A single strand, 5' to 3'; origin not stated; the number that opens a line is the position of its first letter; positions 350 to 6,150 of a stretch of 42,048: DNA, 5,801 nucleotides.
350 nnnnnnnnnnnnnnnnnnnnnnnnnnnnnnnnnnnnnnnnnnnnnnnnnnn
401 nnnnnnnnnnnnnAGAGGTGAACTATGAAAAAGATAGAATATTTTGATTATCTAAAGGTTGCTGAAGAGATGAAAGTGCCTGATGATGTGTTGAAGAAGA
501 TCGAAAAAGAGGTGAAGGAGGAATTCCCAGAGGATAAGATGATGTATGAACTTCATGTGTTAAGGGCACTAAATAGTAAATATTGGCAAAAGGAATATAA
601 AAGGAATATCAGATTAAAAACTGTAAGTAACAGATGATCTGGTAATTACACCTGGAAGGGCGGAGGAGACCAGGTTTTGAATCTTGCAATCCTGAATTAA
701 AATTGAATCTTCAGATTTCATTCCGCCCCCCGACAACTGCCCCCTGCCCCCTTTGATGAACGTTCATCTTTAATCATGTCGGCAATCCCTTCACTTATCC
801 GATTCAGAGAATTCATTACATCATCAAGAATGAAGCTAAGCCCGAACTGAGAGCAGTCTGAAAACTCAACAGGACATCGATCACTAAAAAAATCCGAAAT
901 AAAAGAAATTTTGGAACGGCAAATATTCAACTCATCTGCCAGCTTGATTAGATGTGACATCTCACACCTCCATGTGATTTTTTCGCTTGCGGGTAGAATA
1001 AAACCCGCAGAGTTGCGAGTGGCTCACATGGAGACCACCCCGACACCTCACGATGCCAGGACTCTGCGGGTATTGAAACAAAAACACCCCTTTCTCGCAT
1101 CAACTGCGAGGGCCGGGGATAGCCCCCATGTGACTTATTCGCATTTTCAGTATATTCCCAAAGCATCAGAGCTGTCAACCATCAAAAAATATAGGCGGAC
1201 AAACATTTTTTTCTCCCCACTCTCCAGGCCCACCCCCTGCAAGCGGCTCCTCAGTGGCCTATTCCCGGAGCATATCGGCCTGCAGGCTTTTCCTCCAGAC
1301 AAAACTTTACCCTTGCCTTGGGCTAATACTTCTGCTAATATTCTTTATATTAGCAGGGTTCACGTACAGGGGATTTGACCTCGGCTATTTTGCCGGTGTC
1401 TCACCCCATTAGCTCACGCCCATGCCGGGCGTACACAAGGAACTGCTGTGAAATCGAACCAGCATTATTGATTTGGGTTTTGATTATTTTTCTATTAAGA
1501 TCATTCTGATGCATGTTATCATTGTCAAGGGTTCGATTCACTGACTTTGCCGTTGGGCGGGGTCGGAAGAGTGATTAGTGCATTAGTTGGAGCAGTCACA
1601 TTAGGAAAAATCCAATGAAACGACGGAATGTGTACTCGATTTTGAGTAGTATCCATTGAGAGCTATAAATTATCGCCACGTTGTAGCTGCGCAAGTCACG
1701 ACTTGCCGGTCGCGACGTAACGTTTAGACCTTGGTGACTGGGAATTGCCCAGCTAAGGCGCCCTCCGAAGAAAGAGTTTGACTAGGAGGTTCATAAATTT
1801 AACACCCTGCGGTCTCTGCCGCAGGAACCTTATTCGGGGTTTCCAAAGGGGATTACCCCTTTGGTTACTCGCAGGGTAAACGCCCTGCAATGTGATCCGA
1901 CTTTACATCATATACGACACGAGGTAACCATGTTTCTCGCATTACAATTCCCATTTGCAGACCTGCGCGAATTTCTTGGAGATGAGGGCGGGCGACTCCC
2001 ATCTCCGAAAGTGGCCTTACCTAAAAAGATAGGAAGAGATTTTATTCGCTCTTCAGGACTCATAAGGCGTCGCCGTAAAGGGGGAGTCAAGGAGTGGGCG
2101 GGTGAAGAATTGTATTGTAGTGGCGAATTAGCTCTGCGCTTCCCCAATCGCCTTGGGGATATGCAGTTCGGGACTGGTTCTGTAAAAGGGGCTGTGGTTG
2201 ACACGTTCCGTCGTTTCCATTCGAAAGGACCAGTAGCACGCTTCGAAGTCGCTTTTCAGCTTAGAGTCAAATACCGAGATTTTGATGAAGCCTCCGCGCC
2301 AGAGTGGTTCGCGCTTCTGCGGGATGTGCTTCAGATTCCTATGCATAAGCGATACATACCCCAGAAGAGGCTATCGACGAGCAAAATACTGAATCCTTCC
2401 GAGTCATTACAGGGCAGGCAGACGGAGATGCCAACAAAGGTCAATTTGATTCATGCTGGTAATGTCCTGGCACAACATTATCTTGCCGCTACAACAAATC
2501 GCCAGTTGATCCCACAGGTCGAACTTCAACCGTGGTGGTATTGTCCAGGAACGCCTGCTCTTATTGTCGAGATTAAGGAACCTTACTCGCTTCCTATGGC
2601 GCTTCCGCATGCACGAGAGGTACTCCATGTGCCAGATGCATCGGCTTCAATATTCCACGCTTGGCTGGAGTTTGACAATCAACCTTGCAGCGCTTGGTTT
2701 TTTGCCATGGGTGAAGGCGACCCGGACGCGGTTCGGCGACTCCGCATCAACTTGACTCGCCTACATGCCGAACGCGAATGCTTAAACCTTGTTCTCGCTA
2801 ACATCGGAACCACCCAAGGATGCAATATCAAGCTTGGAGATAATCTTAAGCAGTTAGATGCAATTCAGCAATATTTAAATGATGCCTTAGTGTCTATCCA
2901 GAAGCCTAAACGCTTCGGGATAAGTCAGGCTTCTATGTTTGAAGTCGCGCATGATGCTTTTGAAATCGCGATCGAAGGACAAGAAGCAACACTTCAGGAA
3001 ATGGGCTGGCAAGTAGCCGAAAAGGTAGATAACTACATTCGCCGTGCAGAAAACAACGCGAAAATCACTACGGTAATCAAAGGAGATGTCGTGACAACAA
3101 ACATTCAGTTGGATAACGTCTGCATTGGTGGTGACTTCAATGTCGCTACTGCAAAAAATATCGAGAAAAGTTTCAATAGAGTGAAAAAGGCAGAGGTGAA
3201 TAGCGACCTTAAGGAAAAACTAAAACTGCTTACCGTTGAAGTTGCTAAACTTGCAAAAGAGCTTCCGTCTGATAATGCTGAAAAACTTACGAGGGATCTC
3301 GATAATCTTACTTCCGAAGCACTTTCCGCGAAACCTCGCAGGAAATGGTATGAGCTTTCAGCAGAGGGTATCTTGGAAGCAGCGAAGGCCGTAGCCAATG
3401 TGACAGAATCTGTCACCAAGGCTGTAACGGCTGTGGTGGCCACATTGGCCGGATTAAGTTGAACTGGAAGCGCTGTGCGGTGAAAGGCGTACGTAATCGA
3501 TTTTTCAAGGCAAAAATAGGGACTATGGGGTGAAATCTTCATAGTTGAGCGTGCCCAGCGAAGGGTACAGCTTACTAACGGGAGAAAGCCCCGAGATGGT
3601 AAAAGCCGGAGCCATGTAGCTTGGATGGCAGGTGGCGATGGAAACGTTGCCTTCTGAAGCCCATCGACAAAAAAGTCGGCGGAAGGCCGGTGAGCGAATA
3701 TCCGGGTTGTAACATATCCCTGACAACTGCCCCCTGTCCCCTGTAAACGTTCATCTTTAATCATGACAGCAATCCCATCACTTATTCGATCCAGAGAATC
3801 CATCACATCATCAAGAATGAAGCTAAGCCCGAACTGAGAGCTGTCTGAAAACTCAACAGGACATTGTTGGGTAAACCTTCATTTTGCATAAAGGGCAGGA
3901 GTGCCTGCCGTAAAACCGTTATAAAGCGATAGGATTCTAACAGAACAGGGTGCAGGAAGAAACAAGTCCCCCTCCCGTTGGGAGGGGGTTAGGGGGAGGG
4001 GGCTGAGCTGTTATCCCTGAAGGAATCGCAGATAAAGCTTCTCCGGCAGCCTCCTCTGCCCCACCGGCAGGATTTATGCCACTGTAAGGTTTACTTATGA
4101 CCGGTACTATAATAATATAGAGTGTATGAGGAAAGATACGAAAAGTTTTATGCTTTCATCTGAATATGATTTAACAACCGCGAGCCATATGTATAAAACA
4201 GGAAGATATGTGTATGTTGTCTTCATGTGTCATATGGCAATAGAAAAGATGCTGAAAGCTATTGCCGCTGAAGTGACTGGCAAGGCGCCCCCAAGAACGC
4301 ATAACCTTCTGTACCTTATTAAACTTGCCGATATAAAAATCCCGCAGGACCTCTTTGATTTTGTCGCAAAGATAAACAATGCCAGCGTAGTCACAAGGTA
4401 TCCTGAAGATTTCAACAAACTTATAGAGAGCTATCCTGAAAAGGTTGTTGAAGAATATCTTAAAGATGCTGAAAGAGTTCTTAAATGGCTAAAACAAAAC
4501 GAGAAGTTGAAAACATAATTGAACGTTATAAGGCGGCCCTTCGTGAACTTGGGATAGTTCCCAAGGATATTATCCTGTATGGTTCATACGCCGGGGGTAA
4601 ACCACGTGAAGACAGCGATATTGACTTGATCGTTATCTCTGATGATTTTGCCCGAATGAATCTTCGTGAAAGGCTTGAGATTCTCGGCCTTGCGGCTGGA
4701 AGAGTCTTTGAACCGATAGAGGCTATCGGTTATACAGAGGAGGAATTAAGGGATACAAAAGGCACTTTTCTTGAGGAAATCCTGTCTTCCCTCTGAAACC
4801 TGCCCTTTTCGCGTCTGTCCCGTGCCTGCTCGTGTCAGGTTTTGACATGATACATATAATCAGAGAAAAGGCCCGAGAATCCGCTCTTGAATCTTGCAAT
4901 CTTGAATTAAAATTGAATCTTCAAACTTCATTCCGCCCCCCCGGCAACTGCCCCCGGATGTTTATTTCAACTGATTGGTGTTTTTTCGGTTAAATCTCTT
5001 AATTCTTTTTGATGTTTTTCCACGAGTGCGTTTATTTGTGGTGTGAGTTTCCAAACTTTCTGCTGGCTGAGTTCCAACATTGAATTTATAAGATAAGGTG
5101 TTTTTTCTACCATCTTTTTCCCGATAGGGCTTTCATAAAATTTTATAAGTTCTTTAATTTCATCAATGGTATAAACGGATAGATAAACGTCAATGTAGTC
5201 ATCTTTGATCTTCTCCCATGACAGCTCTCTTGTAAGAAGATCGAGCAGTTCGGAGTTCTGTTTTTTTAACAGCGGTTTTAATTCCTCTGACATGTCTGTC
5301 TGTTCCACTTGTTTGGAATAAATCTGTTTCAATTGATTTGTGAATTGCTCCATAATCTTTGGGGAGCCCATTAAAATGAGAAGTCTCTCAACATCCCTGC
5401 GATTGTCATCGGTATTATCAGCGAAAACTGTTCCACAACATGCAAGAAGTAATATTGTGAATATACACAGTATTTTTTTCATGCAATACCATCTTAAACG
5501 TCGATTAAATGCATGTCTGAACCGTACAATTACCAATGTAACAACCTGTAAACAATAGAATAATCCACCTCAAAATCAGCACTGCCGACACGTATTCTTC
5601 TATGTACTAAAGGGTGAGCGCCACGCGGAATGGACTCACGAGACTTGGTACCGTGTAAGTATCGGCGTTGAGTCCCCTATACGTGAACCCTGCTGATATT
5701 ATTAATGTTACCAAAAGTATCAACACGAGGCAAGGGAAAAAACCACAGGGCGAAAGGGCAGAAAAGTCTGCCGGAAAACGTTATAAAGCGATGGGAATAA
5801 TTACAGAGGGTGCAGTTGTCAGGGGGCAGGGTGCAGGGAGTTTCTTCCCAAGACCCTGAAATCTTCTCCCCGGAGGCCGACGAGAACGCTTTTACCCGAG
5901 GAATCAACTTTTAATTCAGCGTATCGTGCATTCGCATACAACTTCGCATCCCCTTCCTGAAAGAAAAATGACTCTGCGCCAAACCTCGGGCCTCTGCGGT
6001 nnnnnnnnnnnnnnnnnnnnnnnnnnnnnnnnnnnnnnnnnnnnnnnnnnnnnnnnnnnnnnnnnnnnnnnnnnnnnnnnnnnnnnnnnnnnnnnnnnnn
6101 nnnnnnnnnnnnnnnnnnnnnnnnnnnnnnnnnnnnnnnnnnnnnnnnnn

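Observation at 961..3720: Compositionally foreign orphan cassette between toxin-antitoxin modules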

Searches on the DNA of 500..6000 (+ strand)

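Call 6: search_rna_families(source=window, start=500, end=6000, threshold=evalue, max_evalue=5, show_alignments=3)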
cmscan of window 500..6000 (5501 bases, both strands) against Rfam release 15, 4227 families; matches with E-value up to 5: 4.
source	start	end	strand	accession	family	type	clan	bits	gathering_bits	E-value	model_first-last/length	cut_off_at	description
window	3576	3717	+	RF02003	group-II-D1D4-4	Intron;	CL00102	87.3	49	7.5e-19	1-138/138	no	Group II catalytic intron D1-D4-4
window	1842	1865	+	RF00976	mir-583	Gene; miRNA;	-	19.6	80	2.9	1-62/62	no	mir-583 microRNA precursor family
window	5639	5722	+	RF00254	mir-16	Gene; miRNA;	CL00085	19.2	36.5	2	1-82/82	no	mir-16 microRNA precursor family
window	2952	3090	+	RF00114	S15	Cis-reg; leader;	CL00121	17.2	39.5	1.5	1-117/117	no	Ribosomal S15 leader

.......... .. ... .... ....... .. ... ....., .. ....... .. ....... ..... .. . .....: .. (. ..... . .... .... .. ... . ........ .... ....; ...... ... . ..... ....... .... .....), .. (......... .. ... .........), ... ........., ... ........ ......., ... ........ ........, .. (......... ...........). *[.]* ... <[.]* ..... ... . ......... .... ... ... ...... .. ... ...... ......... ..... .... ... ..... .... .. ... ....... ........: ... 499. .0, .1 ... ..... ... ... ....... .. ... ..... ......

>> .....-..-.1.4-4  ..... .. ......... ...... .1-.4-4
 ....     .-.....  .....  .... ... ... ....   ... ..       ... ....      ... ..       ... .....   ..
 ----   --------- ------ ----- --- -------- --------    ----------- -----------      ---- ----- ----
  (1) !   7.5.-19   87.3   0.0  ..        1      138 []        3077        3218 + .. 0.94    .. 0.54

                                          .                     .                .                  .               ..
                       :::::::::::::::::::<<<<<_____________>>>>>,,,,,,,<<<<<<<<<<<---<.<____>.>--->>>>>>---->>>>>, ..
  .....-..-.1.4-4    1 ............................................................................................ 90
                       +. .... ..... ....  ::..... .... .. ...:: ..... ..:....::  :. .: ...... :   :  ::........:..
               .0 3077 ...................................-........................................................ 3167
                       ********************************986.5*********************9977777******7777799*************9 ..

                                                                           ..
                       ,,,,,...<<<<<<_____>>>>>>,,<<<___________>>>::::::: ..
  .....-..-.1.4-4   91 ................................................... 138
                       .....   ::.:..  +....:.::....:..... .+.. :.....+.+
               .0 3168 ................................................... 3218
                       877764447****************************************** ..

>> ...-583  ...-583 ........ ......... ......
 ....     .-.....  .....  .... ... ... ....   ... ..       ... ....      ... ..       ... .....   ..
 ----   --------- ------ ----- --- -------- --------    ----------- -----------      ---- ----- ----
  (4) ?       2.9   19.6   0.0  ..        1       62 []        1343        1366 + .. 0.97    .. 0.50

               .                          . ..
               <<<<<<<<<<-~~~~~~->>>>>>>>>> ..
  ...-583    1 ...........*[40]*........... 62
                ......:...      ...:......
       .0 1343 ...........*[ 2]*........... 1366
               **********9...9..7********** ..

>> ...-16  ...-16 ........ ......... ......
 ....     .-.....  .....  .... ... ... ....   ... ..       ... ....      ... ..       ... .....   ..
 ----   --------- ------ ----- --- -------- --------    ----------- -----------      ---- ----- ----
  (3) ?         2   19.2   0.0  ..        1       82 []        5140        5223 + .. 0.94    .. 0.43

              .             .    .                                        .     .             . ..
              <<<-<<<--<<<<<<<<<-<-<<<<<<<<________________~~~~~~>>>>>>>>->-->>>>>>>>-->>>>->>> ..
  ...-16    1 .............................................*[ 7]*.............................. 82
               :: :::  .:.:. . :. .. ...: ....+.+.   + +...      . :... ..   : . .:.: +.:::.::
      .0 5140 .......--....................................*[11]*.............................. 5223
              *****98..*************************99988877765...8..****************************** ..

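Call 38: build_rna_model(alignment_id=A3)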
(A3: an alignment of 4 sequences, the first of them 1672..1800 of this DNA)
Model R1 built from alignment A3 (4 sequences, 180 columns); structure: RNAalifold consensus.
model positions 128; base pairs 25; branch points 2; effective number of sequences 2.08; information 0.589 bits per position. Calibrated on 0.2 Mb of random sequence (short: E-values are rough).
structure used (alignment columns):
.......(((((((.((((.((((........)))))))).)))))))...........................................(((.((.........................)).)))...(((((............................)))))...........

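Call 39: search_with_rna_model(model_id=R1, sources=[window, L001, L003, L004, L005, L006, L008, L009, L011, L012, L013, L014, L015, L017, L018, L019, L021, L022, L023, L024, L025, L026, L027, L028, L029, L030, L031, L032, L033, L034, L035, L036, L037, L038, L039, L041, L043, L044, L045, L046, L047, L048, L049, L050, L051, L052, L053, L054, L055, L056, L057, L058, L059, L060, L061, L062, L063, L064, L065, L066, L067, L068, L069, L070, L071, L072, L073, L074, L075, L076, L077, L078, L079, L080, L081, L082, L083, L084], max_evalue=1, make_alignment=true, show_alignments=0)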
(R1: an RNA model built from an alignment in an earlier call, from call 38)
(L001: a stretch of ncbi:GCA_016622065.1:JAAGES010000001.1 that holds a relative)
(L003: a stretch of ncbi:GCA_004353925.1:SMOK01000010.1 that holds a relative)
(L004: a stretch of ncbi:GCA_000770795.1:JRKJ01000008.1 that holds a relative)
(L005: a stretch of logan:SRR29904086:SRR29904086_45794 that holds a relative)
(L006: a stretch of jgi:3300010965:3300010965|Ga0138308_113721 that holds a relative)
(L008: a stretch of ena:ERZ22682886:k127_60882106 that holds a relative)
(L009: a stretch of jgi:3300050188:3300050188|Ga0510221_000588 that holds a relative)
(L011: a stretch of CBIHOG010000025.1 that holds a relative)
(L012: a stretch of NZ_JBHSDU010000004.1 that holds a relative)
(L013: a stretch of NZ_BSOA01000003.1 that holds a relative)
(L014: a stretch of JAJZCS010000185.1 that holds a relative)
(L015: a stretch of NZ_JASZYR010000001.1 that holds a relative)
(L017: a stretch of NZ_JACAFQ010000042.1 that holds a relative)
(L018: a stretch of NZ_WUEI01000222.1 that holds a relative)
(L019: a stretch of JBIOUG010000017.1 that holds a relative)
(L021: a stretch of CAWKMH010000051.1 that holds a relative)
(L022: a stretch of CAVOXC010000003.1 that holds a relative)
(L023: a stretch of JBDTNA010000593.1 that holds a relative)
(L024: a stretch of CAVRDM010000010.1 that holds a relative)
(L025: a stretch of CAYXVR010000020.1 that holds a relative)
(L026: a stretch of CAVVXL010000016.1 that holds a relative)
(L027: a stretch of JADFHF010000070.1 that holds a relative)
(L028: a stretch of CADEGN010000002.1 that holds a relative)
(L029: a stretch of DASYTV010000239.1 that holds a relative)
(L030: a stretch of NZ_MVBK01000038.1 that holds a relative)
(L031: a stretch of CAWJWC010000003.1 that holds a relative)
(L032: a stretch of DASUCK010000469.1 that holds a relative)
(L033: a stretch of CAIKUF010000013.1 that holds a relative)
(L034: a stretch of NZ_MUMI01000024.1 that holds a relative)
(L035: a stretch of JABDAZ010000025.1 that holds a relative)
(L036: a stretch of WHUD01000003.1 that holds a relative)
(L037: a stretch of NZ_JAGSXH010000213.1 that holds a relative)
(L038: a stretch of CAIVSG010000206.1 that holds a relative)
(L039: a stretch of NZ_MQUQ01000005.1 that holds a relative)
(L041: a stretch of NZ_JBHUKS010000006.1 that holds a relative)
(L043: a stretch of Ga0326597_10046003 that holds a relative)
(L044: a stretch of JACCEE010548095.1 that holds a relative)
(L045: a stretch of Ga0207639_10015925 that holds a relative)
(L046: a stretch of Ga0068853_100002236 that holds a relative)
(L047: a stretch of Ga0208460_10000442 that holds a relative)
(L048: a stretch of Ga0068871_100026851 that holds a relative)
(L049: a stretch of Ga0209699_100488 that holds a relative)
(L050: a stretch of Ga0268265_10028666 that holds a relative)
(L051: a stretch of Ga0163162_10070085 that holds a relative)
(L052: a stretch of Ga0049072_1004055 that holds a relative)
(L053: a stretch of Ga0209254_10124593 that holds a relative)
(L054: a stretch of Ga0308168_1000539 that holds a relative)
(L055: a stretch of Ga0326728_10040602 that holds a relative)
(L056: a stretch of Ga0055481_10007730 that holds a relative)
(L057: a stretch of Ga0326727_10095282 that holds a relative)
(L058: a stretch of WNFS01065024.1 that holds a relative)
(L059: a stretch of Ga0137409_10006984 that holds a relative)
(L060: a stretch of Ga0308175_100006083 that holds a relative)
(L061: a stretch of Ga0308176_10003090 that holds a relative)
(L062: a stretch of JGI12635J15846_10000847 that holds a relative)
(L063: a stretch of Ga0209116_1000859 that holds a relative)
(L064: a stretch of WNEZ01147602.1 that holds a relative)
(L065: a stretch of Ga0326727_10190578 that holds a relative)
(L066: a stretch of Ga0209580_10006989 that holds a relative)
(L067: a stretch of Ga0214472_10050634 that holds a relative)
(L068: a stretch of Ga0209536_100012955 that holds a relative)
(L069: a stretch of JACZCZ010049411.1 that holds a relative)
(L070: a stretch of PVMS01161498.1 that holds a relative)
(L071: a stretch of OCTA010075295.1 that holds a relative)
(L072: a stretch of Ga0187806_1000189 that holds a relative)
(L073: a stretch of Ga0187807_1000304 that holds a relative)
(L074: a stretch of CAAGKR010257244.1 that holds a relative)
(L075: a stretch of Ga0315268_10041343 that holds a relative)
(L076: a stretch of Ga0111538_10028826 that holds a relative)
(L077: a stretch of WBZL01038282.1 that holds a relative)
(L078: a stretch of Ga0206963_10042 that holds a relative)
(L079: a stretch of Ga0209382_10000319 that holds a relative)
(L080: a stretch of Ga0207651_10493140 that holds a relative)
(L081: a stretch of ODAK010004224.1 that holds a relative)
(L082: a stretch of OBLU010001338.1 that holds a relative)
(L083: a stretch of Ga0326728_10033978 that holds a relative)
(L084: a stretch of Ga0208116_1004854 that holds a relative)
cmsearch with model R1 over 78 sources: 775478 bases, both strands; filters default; matches with E-value up to 1: 9.
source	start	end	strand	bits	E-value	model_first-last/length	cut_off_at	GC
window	1671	1798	+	138.4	2e-30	1-128/128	no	0.52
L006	709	840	+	129.3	2.8e-28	1-128/128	no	0.49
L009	283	450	+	107.6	4.1e-23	1-128/128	no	0.49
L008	2145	2263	+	75.3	1.9e-15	1-128/128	no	0.6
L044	147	312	+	66.1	3e-13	1-128/128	no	0.52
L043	2438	2596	+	43.7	6.3e-08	1-128/128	no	0.57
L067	3589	3747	+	43.7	6.3e-08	1-128/128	no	0.57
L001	7848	7984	+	20.6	0.02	1-128/128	no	0.62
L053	313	464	+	14.9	0.44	1-128/128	no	0.55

Alignment A4: 9 matches aligned to the model, 254 columns, each read 5' to 3' on its own strand. Consensus structure (alignment columns), stored with it:
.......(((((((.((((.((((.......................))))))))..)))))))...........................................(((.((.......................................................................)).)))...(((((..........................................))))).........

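Call 55: build_rna_model(alignment_id=A4)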
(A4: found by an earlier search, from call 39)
Model R2 built from alignment A4 (9 sequences, 254 columns); structure: stored with the alignment.
model positions 128; base pairs 25; branch points 2; effective number of sequences 3.69; information 0.59 bits per position. Calibrated on 0.2 Mb of random sequence (short: E-values are rough).
structure used (alignment columns):
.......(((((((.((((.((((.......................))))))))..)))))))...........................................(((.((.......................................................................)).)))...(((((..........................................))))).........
